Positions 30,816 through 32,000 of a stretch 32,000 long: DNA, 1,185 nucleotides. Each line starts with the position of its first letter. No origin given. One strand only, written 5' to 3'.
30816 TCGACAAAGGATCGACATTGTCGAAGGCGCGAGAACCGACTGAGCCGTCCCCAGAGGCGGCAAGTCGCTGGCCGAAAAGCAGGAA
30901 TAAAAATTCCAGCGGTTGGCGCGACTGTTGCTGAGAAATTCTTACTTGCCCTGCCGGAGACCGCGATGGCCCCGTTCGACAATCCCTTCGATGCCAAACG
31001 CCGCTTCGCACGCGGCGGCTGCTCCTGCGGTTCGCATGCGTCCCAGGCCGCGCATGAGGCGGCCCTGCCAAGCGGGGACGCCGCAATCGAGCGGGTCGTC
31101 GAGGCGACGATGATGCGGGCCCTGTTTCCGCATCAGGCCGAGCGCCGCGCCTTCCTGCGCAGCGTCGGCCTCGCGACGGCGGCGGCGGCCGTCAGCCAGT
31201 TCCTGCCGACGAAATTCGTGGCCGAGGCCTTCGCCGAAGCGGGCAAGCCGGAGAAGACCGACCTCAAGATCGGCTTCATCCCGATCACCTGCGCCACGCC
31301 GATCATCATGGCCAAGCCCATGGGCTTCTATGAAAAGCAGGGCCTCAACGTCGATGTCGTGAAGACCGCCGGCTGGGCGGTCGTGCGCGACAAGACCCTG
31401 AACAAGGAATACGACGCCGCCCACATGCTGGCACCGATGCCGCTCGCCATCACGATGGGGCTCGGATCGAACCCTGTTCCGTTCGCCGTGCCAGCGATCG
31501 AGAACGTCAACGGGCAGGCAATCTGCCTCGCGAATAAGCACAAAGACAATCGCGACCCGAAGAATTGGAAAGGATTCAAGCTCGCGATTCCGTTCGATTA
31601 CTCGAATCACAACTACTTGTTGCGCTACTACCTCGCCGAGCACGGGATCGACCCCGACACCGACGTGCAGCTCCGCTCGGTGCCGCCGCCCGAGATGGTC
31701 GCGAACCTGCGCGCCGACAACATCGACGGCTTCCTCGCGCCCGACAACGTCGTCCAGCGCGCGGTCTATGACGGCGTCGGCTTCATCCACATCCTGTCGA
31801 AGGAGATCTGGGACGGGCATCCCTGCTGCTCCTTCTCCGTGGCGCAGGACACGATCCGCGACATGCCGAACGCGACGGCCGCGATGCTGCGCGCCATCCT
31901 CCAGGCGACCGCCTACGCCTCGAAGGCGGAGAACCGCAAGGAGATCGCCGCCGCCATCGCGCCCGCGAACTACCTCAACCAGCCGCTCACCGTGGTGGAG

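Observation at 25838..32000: Self-contained sigma54 mini-regulon: GAF-bEBP, two copies of one palindromic enhancer, two -24/-12 promoters, and an unassigned redox cassette plus importer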

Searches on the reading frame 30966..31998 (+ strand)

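Call 6: search_protein_families(library=pfam, proteins=[window:30966-31998:+])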
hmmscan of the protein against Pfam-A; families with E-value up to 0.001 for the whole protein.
window:30966-31998:+ (344 aa): 2 families
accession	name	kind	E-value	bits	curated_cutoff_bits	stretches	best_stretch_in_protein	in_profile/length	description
PF13379.11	NMT1_2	-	3.9e-83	279.6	24.7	1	93-332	1-252/252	NMT1-like family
PF09084.16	NMT1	-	6.9e-09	36.4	20.5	1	111-319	5-210/216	NMT1/THI5 like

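Call 7: search_protein_families(library=ncbifam, proteins=[window:30966-31998:+], max_evalue=0.01)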
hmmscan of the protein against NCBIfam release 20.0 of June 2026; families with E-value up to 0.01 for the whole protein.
window:30966-31998:+ (344 aa): 5 families
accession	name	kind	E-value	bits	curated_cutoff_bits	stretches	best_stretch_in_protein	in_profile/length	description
TIGR01728.1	SsuA_fam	subfamily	2.3e-13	50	163.5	1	101-334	2-230/290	aliphatic sulfonate ABC transporter substrate-binding protein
NF040735.1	SBP_SaoX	equivalog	1.1e-09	37.9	300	1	100-318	5-218/330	ABC transporter substrate-binding subunit SaoX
NF008553.0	PRK11480.1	equivalog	3.2e-06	26.5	490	1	110-322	33-240/320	taurine ABC transporter substrate-binding protein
TIGR01729.1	taurine_ABC_bnd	equivalog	0.00092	18.7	304.25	1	178-312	74-207/300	taurine ABC transporter substrate-binding protein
TIGR02811.1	formate_TAT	hypoth_equivalog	0.0037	17.6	48.45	1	58-97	9-48/66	formate dehydrogenase region TAT target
